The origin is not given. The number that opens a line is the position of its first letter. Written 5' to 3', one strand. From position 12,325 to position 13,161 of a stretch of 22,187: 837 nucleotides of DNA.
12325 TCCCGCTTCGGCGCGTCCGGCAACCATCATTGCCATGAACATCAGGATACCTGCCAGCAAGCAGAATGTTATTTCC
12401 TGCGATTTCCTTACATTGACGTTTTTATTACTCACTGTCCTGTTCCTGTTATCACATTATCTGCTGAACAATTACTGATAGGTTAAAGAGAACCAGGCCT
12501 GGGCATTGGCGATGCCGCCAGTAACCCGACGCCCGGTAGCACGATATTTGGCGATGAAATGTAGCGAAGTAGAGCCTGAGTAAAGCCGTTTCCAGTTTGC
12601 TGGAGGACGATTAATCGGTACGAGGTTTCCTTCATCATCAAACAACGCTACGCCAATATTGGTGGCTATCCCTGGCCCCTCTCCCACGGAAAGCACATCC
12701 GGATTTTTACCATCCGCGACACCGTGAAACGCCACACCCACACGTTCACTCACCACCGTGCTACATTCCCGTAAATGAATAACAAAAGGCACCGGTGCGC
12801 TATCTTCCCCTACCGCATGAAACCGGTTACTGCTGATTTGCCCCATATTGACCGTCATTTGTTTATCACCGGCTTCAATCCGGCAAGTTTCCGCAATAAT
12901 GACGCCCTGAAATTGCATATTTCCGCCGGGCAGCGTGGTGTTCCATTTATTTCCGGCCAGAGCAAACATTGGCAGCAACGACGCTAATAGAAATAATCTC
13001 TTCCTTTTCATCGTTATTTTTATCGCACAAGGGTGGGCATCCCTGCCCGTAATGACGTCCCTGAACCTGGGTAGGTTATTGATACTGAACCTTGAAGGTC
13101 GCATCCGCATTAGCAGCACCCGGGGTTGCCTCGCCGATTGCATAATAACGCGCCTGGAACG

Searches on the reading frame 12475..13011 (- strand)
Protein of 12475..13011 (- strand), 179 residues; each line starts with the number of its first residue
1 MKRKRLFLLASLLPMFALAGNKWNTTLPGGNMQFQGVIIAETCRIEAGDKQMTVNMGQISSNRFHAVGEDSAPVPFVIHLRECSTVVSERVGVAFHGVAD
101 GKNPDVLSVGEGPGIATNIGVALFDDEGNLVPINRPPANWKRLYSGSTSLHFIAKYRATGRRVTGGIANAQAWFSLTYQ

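Call 28: find_homologous_proteins(query=window:12475-13011:-, max_evalue=1e-10)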
Query window:12475-13011:- (179 aa): 237 proteins with E <= 1e-10 among 383 candidates; the best 120 are listed.
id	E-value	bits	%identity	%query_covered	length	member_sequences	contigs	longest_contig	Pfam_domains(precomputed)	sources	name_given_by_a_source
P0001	3.0e-115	400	99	100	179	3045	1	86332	PF00419.27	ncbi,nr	ncbi:type 1 fimbrial protein [Escherichia coli]|nr:type 1 fimbrial protein [Escherichia coli]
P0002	2.9e-114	397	99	100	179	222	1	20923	PF00419.27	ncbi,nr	ncbi:type 1 fimbrial protein [Escherichia coli]|nr:fimbrial protein [Escherichia coli] MCI3088114.1 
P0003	1.3e-113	395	98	100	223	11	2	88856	PF00419.27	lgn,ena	-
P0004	6.1e-108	376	93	100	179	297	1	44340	PF00419.27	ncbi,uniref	ncbi:type 1 fimbrial protein [Escherichia marmotae]|uniref:fimbrial protein n=1 Tax=Escherichia marm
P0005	1.5e-104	365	98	92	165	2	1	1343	PF00419.27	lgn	-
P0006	7.1e-103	360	87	100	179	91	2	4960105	PF00419.27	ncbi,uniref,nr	ncbi:fimbrial protein [Escherichia albertii]|uniref:Fimbrial protein n=1 Tax=Escherichia albertii Ta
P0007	4.9e-101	354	99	89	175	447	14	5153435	PF00419.27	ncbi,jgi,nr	ncbi:fimbrial protein [Escherichia coli]|jgi:fimbrial protein|nr:fimbrial protein [Escherichia coli]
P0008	4.7e-100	351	85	100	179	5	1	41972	PF00419.27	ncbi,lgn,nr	ncbi:fimbrial protein [Escherichia albertii]|nr:fimbrial protein [Escherichia albertii]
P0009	1.3e-99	349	75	92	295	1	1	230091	PF00419.27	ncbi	-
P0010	1.7e-97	342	90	96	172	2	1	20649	PF00419.27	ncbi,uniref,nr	ncbi:fimbrial protein [Escherichia coli]|uniref:fimbrial protein n=1 Tax=Escherichia coli TaxID=562 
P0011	8.5e-92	324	78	100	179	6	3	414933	PF00419.27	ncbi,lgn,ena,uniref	ncbi:fimbrial protein [Citrobacter amalonaticus]|uniref:fimbrial protein n=1 Tax=Citrobacter amalona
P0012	6.5e-91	321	78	100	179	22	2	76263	PF00419.27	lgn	-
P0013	3.0e-90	319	77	100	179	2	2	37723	PF00419.27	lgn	-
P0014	8.7e-90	317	77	100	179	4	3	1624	PF00419.27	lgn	-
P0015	8.4e-89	314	77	100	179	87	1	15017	PF00419.27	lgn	-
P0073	6.0e-78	279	71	94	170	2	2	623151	PF00419.27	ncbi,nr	ncbi:type 1 fimbrial protein [Salmonella enterica subsp. enterica serovar Carrau]|nr:type 1 fimbrial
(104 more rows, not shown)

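Call 38: find_related_loci(query=A3, collection=genome_contigs, flank=1500)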
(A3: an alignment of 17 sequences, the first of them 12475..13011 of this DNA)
Query A3 (179 aa) in genome_contigs; peptide patterns used: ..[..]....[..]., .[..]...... (x = any residue, [..] = any of these).
132 stretches matched a pattern; 60 encode a relative of the query (tblastn E <= 1e-3); 60 distinct loci.
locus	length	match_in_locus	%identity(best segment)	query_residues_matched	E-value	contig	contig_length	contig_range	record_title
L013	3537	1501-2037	97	1-179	4e-118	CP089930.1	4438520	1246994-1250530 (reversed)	Escherichia coli strain E69 chromosome, complete genome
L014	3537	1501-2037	78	1-179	5e-97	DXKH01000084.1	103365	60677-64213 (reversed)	MAG TPA_asm: Citrobacter sp. isolate HRGM_Genome_0066 HRGM_Genome_0066_84, whole genome shotgun sequence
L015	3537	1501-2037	77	1-179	7e-96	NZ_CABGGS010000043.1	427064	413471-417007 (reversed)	Klebsiella spallanzanii isolate SB6411, whole genome shotgun sequence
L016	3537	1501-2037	77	1-179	3e-95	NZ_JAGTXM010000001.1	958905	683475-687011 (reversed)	Citrobacter amalonaticus strain ku-bf3 scaffold_0, whole genome shotgun sequence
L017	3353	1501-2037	75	1-179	3e-95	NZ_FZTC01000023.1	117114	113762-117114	Klebsiella grimontii strain 06D021, whole genome shotgun sequence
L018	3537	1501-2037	77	1-179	9e-95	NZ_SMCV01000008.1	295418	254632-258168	Raoultella sp. BIGb0138 Ga0304797_108, whole genome shotgun sequence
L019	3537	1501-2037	76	1-179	2e-94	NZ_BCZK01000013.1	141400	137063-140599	Klebsiella oxytoca NBRC 105695, whole genome shotgun sequence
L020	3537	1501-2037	77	1-179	5e-94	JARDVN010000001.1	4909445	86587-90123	Citrobacter amalonaticus strain AUH_CA_2023_1 contig_2, whole genome shotgun sequence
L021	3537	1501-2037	75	1-179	7e-94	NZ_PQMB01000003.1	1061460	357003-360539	Citrobacter amalonaticus strain S646 scaffold3.1, whole genome shotgun sequence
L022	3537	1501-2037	74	1-179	1e-93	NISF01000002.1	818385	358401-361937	Enterobacter sp. 10-1 NODE_2_length_818513_cov_32.9127, whole genome shotgun sequence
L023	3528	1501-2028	77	1-179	7e-93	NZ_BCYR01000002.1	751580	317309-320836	Raoultella ornithinolytica NBRC 105727 = ATCC 31898 strain NBRC 105727, whole genome shotgun sequence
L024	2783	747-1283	77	1-179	2e-95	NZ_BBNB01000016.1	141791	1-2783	Citrobacter sedlakii NBRC 105722, whole genome shotgun sequence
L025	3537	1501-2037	73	1-179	2e-92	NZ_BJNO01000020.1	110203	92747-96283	Raoultella terrigena strain NBRC 14941 sequence20, whole genome shotgun sequence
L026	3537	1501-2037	73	1-179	7e-92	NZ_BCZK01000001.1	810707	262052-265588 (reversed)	Klebsiella oxytoca NBRC 105695, whole genome shotgun sequence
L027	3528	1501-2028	76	1-179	2e-91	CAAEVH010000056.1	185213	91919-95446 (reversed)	MAG TPA_asm: uncultured Raoultella sp., isolate HGM20637, WGS project CAAEVH010000000 data, contig: ERS608581_38_k95_719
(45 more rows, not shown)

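Call 51: find_encoding_contigs(protein=P0004, flank=1200, max_places=2)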
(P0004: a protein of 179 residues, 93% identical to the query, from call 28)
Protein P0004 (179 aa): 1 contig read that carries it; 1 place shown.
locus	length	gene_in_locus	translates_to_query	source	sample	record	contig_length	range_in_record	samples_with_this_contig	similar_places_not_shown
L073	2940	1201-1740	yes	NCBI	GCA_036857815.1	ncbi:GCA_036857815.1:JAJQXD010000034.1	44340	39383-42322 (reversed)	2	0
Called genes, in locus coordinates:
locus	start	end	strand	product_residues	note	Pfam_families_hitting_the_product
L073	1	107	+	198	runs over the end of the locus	PF00589:Phage_integrase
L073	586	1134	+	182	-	PF00419:Fimbrial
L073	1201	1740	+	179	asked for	PF00419:Fimbrial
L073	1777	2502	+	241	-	PF00345:PapD_N, PF02753:PapD_C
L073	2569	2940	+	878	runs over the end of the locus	PF13954:PapC_N, PF00577:Usher, PF13953:PapC_C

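Call 52: find_encoding_contigs(protein=P0006, flank=1200, max_places=2)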
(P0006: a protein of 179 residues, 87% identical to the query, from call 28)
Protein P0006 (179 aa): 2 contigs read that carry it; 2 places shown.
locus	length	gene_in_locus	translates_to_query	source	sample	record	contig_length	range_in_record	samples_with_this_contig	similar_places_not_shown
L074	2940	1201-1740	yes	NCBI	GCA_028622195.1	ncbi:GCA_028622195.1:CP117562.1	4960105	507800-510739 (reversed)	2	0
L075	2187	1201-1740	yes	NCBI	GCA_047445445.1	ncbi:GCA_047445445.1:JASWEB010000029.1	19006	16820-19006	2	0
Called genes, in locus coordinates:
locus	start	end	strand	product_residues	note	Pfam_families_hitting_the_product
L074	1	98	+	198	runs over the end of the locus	PF00589:Phage_integrase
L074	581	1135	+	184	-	PF00419:Fimbrial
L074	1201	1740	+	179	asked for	PF00419:Fimbrial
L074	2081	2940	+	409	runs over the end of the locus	PF01527:HTH_Tnp_1, PF13276:HTH_21, PF00665:rve, PF13683:rve_3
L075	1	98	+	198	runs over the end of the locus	PF00589:Phage_integrase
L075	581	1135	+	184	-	PF00419:Fimbrial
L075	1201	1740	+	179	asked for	PF00419:Fimbrial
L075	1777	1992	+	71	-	PF00345:PapD_N (weak)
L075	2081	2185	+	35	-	?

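Call 53: find_encoding_contigs(protein=P0073, flank=1200, max_places=2)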
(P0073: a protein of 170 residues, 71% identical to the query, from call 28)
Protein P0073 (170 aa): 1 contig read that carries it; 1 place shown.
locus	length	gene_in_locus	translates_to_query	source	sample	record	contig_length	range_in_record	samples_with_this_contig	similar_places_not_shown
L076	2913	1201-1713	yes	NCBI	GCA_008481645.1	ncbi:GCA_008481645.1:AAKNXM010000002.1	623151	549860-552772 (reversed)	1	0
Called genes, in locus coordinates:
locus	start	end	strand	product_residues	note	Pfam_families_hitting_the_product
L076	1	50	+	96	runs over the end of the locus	-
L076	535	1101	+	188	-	PF00419:Fimbrial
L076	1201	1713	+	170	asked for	PF00419:Fimbrial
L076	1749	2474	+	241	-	PF00345:PapD_N, PF02753:PapD_C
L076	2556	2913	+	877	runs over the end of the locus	PF13954:PapC_N, PF00577:Usher, PF13953:PapC_C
